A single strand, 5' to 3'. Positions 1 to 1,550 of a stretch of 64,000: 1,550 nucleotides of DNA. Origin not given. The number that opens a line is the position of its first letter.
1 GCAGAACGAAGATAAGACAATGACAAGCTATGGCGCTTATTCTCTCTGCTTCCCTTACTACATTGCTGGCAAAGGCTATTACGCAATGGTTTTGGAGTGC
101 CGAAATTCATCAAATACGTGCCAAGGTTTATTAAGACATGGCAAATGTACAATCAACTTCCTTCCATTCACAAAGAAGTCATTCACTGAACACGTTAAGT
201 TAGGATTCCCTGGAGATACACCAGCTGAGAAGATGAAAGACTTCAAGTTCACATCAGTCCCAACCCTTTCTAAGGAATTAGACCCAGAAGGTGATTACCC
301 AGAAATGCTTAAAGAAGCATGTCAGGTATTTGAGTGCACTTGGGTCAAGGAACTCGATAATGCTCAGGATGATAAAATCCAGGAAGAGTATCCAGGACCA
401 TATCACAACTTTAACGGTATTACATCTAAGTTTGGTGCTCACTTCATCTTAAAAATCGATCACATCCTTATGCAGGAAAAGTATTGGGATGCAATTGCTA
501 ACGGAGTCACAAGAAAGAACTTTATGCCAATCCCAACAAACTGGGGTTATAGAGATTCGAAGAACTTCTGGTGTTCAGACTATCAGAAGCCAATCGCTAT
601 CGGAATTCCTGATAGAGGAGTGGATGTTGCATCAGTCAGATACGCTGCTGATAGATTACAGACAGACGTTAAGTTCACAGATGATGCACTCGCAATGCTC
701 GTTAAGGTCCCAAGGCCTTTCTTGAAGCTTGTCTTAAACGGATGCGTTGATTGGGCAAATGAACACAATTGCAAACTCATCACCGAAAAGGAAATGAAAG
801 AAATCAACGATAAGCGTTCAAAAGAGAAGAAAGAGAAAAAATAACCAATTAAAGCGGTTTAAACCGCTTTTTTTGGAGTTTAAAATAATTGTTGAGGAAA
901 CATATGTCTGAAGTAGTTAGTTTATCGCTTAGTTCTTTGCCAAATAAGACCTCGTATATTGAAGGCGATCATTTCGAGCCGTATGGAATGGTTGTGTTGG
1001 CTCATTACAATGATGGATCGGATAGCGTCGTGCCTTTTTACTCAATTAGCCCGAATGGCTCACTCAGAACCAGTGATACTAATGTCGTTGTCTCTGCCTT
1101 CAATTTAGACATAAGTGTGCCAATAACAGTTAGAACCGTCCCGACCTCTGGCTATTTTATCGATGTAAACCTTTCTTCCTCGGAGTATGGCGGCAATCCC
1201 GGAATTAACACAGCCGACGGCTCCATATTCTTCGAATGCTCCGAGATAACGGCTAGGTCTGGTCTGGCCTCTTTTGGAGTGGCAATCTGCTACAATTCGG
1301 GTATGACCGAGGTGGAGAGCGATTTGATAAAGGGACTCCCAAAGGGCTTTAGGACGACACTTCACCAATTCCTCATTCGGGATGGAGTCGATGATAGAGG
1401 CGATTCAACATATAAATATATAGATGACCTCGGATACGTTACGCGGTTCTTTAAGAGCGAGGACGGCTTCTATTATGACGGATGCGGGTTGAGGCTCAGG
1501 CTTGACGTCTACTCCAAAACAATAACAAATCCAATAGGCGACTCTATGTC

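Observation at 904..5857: Stand-alone RHS polymorphic-toxin cassette with no recognisable export or trafficking signal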

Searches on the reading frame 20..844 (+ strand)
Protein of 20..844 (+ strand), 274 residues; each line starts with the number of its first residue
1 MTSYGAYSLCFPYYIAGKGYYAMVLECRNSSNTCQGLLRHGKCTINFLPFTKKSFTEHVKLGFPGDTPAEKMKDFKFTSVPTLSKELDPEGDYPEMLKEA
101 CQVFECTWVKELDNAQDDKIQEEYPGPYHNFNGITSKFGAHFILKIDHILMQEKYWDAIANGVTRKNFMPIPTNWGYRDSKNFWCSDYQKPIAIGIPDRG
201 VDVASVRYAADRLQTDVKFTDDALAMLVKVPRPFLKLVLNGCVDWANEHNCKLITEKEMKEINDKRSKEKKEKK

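Call 3: search_protein_families(library=pfam, proteins=[window:20-844:+], max_evalue=0.1)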
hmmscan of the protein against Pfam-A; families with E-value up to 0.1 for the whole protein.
window:20-844:+ (274 aa): 0 families

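Call 4: search_protein_families(library=ncbifam, proteins=[window:20-844:+], max_evalue=0.1)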
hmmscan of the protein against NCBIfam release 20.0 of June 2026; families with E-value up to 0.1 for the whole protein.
window:20-844:+ (274 aa): 0 families

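Call 24: search_protein_families(library=padloc, proteins=[window:20-844:+], max_evalue=0.01)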
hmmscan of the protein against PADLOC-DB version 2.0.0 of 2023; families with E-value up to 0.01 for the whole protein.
window:20-844:+ (274 aa): 0 families
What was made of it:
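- On Anti-phage defence systems (PADLOC): No hits for the RHS protein, the immunity ORF or the upstream gene (call 24).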

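Call 73: search_protein_families(library=phrogs, proteins=[window:20-841:+], max_evalue=1)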
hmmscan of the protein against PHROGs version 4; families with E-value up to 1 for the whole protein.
window:20-841:+ (274 aa): 0 families

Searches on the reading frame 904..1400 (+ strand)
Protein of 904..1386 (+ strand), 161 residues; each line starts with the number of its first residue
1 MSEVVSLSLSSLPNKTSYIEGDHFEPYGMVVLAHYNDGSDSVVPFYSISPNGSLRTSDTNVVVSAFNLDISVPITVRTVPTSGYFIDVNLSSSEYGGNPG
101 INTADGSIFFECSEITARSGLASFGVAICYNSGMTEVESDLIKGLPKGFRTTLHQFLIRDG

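Call 26: search_protein_families(library=pfam, proteins=[window:904-1386:+], max_evalue=10)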
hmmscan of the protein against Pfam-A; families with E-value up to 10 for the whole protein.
seq(161 aa): 3 families
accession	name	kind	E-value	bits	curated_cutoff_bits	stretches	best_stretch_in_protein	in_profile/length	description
PF07523.18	Big_3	-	0.0002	22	21.2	1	13-52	3-41/68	Bacterial Ig-like domain (group 3)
PF22214.1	Mec-4_10_cyt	-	0.066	13.9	27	1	115-144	13-42/61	Mechanosensory ion channel subunit mec-4/10 cytosolic domain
PF21958.2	SOGP_N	-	0.31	10.9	27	1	31-93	34-96/225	SOGP N-terminal domain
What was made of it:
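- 904..1158 (+): N-terminal Big_3 Ig-like domain (residues 1-85). It begins at residue 4 with no leader. Big_3 scores 22.0 bits against a cut-off of 21.2 (call 26).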

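Call 73: search_protein_families(library=phrogs, proteins=[window:904-1400:+], max_evalue=1)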
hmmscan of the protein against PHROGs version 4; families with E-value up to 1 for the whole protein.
window:904-1400:+ (165 aa): 0 families
